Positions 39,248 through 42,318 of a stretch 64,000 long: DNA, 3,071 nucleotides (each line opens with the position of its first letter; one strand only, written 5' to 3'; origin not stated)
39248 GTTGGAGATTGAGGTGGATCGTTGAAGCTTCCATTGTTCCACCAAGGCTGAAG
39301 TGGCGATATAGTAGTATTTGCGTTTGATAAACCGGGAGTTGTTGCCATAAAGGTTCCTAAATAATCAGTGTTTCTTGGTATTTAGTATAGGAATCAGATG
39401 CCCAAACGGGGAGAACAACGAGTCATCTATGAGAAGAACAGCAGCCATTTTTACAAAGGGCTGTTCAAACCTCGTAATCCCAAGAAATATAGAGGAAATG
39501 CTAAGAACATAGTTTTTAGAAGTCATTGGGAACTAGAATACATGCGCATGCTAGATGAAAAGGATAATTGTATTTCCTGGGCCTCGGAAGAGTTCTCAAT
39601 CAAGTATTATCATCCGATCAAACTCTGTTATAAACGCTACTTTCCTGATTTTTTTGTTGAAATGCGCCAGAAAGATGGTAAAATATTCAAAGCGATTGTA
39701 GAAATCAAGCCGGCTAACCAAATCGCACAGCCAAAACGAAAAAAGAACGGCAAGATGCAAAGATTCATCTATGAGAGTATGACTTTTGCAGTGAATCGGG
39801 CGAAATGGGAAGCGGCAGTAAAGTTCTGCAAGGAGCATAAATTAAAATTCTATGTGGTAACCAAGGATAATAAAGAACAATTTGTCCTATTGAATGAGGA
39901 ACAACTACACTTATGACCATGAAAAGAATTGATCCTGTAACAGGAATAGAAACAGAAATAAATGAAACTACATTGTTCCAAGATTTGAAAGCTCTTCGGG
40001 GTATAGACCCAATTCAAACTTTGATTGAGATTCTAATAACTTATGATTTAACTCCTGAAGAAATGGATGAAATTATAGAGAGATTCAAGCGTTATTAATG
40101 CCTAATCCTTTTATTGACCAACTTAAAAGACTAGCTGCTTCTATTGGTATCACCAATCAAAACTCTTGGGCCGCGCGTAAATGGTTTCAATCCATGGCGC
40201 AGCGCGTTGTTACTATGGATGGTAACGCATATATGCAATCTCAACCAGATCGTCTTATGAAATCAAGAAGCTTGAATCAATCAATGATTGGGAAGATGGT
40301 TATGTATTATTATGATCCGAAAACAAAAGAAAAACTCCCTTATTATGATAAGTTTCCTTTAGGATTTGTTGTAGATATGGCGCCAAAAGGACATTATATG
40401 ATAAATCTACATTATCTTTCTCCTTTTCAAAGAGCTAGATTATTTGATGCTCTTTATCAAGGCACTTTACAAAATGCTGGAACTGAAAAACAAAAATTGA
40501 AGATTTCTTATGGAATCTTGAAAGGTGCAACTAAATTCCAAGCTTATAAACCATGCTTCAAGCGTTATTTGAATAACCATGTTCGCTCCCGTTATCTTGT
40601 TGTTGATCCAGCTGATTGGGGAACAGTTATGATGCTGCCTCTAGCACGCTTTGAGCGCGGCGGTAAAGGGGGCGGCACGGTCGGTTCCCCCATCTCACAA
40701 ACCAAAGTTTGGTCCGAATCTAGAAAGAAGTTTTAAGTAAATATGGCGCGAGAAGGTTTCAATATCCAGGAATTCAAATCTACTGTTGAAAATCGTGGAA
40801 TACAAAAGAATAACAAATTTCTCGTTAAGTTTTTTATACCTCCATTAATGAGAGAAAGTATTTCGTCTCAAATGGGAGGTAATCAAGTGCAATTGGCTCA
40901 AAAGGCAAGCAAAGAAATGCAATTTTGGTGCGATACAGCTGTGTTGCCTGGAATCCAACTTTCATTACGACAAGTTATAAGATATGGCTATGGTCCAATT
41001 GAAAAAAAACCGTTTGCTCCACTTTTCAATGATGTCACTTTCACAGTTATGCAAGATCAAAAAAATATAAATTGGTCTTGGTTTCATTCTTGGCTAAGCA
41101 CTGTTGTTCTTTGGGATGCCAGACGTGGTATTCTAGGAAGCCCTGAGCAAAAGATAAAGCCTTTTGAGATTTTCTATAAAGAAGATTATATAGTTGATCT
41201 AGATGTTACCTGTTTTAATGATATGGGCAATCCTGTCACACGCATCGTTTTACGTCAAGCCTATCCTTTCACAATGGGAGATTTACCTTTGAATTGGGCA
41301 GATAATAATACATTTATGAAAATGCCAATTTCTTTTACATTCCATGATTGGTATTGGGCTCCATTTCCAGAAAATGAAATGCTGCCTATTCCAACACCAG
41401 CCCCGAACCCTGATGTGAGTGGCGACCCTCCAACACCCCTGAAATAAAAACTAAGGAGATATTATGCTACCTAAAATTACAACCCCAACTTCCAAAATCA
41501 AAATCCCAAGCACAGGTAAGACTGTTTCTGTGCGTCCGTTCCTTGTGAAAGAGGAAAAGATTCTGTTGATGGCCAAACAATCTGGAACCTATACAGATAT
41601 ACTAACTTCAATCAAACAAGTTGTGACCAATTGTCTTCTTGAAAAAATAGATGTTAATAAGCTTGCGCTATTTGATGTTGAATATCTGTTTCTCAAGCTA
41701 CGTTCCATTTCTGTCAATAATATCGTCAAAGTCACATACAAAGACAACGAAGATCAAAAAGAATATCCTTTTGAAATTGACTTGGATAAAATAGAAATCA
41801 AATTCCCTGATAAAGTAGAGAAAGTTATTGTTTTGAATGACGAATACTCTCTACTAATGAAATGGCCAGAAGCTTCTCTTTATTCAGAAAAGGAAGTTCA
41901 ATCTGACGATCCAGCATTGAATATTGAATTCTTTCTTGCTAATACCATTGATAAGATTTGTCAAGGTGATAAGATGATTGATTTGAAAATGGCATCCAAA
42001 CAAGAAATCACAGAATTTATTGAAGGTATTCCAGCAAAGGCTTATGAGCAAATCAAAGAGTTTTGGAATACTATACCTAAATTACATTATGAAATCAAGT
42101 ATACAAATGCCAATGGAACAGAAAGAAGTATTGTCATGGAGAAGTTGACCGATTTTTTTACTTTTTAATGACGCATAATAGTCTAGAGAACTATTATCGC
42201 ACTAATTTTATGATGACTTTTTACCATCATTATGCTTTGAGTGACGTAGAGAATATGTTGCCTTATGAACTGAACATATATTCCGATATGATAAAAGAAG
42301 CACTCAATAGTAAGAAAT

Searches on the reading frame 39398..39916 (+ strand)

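Call 6: search_protein_families(library=pfam, proteins=[window:39398-39916:+], max_evalue=0.1)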
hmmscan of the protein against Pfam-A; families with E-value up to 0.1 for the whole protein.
window:39398-39916:+ (172 aa): 3 families
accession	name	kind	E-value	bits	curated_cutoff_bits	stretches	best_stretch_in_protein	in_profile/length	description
PF08722.17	Tn7_TnsA-like_N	-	9.3e-17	61.8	26.5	1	56-155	2-84/85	TnsA-like endonuclease N terminal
PF04800.17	NDUS4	-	0.0045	17.7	31.9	0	136-158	56-78/96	NADH dehydrogenase ubiquinone Fe-S protein 4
PF13133.11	DUF3949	-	0.01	16.8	25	1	111-132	13-34/61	Protein of unknown function (DUF3949)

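Call 7: search_protein_families(library=phrogs, proteins=[window:39398-39916:+], max_evalue=0.01)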
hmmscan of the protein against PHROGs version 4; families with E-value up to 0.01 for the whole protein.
window:39398-39916:+ (172 aa): 4 families
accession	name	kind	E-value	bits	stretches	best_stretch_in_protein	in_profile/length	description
phrog_218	-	connector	5.7e-46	157.2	1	17-158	2-140/148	head closure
phrog_14892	-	connector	1.8e-17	64.9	1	49-158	1-109/117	head closure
phrog_9019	-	DNA, RNA and nucleotide metabolism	0.0014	19.6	1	25-87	44-99/160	Holliday junction resolvase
phrog_22215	-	unknown function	0.0015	19.4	1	34-89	211-263/324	-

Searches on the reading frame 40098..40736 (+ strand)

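Call 6: search_protein_families(library=pfam, proteins=[window:40098-40736:+], max_evalue=0.1)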
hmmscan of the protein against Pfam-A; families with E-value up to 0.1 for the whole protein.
window:40098-40736:+ (212 aa): 0 families

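Call 7: search_protein_families(library=phrogs, proteins=[window:40098-40736:+], max_evalue=0.01)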
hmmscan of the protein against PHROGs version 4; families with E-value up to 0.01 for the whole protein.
window:40098-40736:+ (212 aa): 1 family
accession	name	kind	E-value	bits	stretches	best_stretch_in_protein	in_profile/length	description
phrog_429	-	DNA, RNA and nucleotide metabolism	1.1e-44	153.8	1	19-211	36-206/210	DNA end protector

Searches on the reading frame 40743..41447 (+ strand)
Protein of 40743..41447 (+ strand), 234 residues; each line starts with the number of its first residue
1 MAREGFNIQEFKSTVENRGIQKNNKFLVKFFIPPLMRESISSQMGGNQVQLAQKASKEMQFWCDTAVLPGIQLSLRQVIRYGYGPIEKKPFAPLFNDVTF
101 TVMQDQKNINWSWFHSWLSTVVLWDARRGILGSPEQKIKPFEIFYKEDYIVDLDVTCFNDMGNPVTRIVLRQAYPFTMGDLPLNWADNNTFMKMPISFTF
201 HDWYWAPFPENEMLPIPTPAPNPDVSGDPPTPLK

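Call 6: search_protein_families(library=pfam, proteins=[window:40743-41447:+], max_evalue=0.1)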
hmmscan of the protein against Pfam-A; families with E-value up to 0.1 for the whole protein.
window:40743-41447:+ (234 aa): 1 family
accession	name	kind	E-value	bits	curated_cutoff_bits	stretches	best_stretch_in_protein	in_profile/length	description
PF23849.1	Phage_TTP_2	-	3.8e-05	24.2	27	1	54-204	19-169/177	Phage tail tube protein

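Call 7: search_protein_families(library=phrogs, proteins=[window:40743-41447:+], max_evalue=0.01)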
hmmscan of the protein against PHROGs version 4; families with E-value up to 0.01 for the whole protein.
window:40743-41447:+ (234 aa): 2 families
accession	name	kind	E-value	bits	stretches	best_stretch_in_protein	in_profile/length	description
phrog_45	-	tail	4.1e-24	86.4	1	4-203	74-252/350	tail tube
phrog_3629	-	tail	7.4e-10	39.4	1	142-203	143-204/313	tail tube protein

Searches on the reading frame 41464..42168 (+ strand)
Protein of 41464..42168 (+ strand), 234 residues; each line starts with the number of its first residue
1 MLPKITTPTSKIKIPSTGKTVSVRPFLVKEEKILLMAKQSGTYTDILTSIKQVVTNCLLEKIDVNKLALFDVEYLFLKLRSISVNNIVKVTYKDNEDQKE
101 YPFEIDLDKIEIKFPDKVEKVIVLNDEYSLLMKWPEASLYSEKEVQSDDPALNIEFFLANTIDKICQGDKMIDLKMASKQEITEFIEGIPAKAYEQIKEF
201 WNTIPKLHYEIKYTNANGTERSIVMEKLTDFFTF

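Call 6: search_protein_families(library=pfam, proteins=[window:41464-42168:+], max_evalue=0.1)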
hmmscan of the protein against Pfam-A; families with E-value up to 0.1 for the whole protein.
window:41464-42168:+ (234 aa): 1 family
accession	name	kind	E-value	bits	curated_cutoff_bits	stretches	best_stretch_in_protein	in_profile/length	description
PF12322.14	T4_baseplate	-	1.7e-49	168.9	24.5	1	8-232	2-218/219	T4 bacteriophage base plate protein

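Call 7: search_protein_families(library=phrogs, proteins=[window:41464-42168:+], max_evalue=0.01)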
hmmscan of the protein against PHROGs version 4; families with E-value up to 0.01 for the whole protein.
window:41464-42168:+ (234 aa): 2 families
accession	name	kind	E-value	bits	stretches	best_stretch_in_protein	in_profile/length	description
phrog_150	-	tail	6.3e-54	184.3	1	2-233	7-233/282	baseplate hub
phrog_13792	-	unknown function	0.00027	21.4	1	14-85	26-92/263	-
